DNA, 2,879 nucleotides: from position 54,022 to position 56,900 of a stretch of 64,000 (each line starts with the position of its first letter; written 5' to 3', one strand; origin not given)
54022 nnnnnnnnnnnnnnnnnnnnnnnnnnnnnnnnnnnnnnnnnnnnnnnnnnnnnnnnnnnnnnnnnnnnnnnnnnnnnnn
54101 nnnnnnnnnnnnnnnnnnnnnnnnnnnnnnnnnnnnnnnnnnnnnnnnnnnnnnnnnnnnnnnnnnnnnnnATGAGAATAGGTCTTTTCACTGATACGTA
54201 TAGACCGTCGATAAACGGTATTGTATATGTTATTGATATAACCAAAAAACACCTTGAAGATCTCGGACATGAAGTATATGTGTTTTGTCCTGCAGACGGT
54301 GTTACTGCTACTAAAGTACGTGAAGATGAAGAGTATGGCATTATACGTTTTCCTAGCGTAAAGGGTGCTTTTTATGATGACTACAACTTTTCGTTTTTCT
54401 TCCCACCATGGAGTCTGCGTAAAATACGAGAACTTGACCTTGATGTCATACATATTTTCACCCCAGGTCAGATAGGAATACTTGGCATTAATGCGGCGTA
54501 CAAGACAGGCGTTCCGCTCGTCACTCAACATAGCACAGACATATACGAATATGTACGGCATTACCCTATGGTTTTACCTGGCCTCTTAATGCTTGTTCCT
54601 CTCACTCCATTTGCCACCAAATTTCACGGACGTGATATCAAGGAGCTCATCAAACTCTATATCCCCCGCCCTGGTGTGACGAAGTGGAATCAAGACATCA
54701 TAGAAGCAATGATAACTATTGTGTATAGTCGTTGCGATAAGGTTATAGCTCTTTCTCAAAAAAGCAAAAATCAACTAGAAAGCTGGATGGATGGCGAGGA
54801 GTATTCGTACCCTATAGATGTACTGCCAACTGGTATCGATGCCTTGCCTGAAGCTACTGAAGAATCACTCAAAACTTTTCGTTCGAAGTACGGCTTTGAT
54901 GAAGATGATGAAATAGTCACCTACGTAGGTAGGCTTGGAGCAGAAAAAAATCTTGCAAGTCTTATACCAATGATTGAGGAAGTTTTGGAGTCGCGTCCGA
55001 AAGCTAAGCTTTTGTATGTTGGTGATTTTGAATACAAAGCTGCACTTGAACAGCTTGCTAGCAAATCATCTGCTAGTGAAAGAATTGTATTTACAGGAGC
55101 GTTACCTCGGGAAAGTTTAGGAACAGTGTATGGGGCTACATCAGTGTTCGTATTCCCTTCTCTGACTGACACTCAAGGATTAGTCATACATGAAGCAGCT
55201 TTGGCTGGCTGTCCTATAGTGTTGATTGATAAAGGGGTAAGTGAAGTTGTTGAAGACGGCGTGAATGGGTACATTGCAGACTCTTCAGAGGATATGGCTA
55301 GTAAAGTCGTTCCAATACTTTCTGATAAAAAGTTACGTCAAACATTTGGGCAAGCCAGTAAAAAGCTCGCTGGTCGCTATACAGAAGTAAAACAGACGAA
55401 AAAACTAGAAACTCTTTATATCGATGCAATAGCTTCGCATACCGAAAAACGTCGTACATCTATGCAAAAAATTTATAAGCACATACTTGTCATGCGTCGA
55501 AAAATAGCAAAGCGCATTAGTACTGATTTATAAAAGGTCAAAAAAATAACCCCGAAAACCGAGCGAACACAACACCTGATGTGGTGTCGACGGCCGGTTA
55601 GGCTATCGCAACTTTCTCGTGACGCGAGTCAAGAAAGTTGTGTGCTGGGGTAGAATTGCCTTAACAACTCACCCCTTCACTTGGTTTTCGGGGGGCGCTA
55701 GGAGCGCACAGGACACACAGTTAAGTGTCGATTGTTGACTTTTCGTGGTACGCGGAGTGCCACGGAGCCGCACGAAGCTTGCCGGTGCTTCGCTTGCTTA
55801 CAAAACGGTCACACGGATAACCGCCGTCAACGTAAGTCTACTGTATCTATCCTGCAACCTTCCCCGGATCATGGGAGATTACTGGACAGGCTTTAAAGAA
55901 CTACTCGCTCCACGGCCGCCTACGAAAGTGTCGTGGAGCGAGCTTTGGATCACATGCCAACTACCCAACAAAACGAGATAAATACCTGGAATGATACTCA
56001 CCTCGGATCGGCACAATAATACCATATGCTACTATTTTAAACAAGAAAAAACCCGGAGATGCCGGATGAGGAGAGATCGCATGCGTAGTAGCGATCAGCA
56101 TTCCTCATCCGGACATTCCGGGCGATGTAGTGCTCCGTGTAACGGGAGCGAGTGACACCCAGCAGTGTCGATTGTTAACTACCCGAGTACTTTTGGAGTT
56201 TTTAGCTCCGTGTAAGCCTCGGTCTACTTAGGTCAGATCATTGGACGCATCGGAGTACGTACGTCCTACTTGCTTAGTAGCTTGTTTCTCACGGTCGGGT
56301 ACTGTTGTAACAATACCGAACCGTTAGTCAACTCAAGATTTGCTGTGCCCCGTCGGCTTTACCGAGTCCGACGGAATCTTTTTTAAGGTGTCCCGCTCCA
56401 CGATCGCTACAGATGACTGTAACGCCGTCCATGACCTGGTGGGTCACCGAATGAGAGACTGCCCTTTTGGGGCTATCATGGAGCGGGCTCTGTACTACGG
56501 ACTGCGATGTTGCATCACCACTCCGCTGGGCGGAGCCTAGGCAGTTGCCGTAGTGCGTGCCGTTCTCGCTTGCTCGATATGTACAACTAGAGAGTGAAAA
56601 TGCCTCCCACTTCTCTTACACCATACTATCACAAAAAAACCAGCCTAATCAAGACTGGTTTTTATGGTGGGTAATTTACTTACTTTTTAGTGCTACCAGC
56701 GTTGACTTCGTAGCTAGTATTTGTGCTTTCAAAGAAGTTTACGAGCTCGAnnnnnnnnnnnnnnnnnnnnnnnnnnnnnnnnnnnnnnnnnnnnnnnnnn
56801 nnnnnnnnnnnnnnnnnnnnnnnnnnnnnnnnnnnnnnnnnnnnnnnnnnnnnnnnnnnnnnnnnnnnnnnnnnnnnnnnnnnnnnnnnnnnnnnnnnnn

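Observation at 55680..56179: Duplicated RNA module with a compensatory stem change: [closing stem]-hairpin-GACAC/GTGTC hairpin-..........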

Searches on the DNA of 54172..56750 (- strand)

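Call 5: search_rna_families(source=window, start=55450, end=56750, threshold=evalue, max_evalue=10, show_alignments=4)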
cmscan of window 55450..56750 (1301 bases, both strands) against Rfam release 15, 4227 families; matches with E-value up to 10: 1.
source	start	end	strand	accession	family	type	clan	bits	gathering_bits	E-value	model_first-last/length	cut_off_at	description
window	56601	56637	-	RF00612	SNORD75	Gene; snRNA; snoRNA; CD-box;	-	13.7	50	5.2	1-62/62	no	Small nucleolar RNA SNORD75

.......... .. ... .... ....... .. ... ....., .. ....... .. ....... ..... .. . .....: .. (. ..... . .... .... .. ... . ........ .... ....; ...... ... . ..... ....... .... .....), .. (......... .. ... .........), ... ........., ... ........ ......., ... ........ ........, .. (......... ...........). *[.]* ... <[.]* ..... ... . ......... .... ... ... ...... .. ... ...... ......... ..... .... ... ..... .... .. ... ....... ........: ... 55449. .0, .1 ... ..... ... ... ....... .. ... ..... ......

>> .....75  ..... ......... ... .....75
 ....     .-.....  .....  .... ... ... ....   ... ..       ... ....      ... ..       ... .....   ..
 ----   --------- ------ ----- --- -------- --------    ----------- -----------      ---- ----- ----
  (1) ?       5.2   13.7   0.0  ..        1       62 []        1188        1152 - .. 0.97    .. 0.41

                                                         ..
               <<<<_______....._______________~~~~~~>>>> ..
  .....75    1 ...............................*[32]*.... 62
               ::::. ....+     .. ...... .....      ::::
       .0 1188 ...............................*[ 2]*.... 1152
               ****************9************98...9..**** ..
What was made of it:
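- On Any Rfam 15 family (including OLE, GOLLD, ROOL, HEARO, raiA, 6S, RNase P, tmRNA, SRP, group I/II introns, riboswitches): The region 55450-56750 at E<=10 gave only a 13.7-bit snoRNA chance hit (call 5).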

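Call 34: search_dna_similar(query=window:55536-56640:-, collection=phages, mode=distant, max_evalue=0.01)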
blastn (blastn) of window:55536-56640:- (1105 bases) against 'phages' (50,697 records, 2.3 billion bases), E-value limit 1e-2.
No match.

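Call 35: search_dna_similar(query=window:55536-56640:-, collection=plasmids, mode=distant, max_evalue=0.01)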
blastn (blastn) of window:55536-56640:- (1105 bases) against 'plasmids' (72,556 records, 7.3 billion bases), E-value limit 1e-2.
No match.
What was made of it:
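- On Mobile or phage-borne RNA element: No blastn match in 50,697 phage or 72,556 plasmid records (calls 34, 35).
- Closest known: ROOL and GOLLD RNAs. Different: There is no phage or tRNA-cluster context: the phage and plasmid searches were empty (calls 34, 35).
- Tried and rejected: Phage and plasmid origin: no match (calls 34, 35).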

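Call 56: search_rna_families(sources=[L183, L193, L194, L188, L192, L175], threshold=evalue, max_evalue=1)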
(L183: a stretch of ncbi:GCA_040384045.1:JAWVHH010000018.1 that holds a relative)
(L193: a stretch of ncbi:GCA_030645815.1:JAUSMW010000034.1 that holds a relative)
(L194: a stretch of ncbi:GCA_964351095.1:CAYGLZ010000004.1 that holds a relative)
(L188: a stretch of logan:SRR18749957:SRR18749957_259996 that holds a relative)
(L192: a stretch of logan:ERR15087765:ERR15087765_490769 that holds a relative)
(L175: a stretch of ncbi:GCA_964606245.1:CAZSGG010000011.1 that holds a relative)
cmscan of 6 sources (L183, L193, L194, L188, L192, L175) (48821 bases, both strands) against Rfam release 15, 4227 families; matches with E-value up to 1: 1.
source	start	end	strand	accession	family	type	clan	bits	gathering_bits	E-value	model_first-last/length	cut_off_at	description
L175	393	524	+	RF02069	STnc70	Gene; sRNA;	-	25.1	40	0.47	1-149/149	no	Enterobacterial sRNA STnc70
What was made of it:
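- On Any Rfam 15 family (including OLE, GOLLD, ROOL, HEARO, raiA, 6S, RNase P, tmRNA, SRP, group I/II introns, riboswitches): Six homologous loci at E<=1 gave nothing in the RNA gaps (call 56).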

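Call 76: build_rna_model(alignment_id=A6, structure=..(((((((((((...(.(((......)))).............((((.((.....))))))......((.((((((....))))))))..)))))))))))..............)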
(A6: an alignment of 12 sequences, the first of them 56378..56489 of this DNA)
Model R1 built from alignment A6 (12 sequences, 116 columns); structure: as given.
model positions 111; base pairs 29; branch points 2; effective number of sequences 2.32; information 0.59 bits per position. Calibrated on 0.2 Mb of random sequence (short: E-values are rough).
structure used (alignment columns):
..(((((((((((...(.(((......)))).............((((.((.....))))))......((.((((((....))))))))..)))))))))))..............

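Call 77: search_with_rna_model(model_id=R1, sources=[window, L001, L002, L003, L004, L005, L006, L007, L009, L010, L011, L012, L014, L015, L017, L018, L021, L024, L029, L030, L031, L032, L034, L037, L039, L048, L059, L067, L079, L066, L169, L175, L181, L183, L185, L188, L192, L193, L194, L195, L196, L199], max_evalue=1)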
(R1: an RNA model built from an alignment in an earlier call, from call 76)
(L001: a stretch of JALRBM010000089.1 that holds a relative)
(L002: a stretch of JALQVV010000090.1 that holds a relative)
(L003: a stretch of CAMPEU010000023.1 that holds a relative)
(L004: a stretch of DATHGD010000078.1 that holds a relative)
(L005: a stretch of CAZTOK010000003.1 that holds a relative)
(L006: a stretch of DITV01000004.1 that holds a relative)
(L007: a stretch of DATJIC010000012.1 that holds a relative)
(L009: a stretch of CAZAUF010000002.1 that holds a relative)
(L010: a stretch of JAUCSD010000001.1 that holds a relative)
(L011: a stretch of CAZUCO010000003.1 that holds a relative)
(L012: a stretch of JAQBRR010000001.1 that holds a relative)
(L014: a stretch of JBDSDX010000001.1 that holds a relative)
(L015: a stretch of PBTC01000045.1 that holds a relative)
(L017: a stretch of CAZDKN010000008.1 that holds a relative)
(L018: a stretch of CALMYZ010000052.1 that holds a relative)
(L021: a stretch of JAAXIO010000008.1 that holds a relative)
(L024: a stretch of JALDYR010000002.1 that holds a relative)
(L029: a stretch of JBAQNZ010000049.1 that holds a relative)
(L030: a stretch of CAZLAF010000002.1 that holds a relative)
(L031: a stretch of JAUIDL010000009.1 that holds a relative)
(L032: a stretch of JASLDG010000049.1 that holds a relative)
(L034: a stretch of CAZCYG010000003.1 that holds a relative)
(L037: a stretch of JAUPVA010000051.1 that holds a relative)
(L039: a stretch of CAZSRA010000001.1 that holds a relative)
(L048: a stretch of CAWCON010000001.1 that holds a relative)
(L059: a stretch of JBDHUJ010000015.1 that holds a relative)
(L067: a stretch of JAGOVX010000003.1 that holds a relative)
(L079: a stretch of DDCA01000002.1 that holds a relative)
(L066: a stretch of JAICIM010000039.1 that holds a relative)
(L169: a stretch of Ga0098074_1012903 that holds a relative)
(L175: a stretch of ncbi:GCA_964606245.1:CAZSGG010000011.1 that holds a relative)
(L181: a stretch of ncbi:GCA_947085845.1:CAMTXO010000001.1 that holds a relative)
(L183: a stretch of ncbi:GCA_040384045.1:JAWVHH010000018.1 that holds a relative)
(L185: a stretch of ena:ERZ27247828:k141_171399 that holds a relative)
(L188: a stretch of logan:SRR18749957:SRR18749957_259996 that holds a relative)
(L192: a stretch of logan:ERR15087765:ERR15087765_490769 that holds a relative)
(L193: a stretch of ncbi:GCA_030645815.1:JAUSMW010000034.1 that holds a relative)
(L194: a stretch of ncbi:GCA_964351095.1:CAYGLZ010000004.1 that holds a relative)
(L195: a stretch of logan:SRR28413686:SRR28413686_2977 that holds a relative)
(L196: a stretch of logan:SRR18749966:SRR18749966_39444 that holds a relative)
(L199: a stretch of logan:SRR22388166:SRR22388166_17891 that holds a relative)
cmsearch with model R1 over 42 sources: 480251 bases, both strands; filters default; matches with E-value up to 1: 29.
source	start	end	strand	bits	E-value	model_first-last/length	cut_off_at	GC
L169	375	486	-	120.6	3.6e-33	1-111/111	no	0.52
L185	4705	4815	-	118.1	2e-32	1-111/111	no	0.53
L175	7200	7312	-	117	4.2e-32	1-111/111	no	0.51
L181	6704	6816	-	115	1.8e-31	1-111/111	no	0.52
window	56378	56489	-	108.3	1.8e-29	1-111/111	no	0.55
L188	4677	4786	-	99.5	8.4e-27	1-111/111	no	0.54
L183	6696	6808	-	92.2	1.3e-24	1-111/111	no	0.49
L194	5149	5264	-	89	1.2e-23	1-111/111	no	0.47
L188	5287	5372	-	48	2.7e-11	1-111/111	no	0.5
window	55890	55944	-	34.1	4.1e-07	1-111/111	no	0.56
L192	4618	4677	-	32.8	1e-06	1-111/111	no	0.58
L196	4267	4326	-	29.5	9.7e-06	1-111/111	no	0.53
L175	6700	6765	-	29.3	1.2e-05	1-111/111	no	0.58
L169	387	498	+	27.5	3.9e-05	1-111/111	no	0.56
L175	7212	7324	+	25.8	0.00013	1-111/111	no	0.56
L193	4553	4606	-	25.2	0.0002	1-111/111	no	0.65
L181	6716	6828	+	24.3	0.00038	1-111/111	no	0.57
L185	4717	4827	+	24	0.00045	1-111/111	no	0.57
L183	6708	6814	+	20.4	0.0057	1-111/111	no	0.51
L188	5299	5379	+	19.6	0.0099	1-111/111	no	0.53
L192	4630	4689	+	19.3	0.012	1-111/111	no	0.63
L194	5161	5270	+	18.4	0.022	1-111/111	no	0.51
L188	4689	4792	+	16.4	0.088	1-111/111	no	0.56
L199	4171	4243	-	15.1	0.22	1-111/111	no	0.62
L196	4279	4338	+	15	0.23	1-111/111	no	0.58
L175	6712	6777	+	15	0.23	1-111/111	no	0.56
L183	8539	8634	-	13.4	0.73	1-111/111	no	0.52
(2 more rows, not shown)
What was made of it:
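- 56392..56487 (-): Unit B three-way-junction domain, closed by the family's signature stem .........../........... (arms 56477-56487 and 56392-56402). Covariance model R1 scores 108 bits here (call 77).
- The covariance model scores 108-120 bits on the minus strand versus 19-27 bits on the plus strand (call 77). The model also finds the untrained units in L196 (29.5 bits) and L193 (25.2 bits) (call 77).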
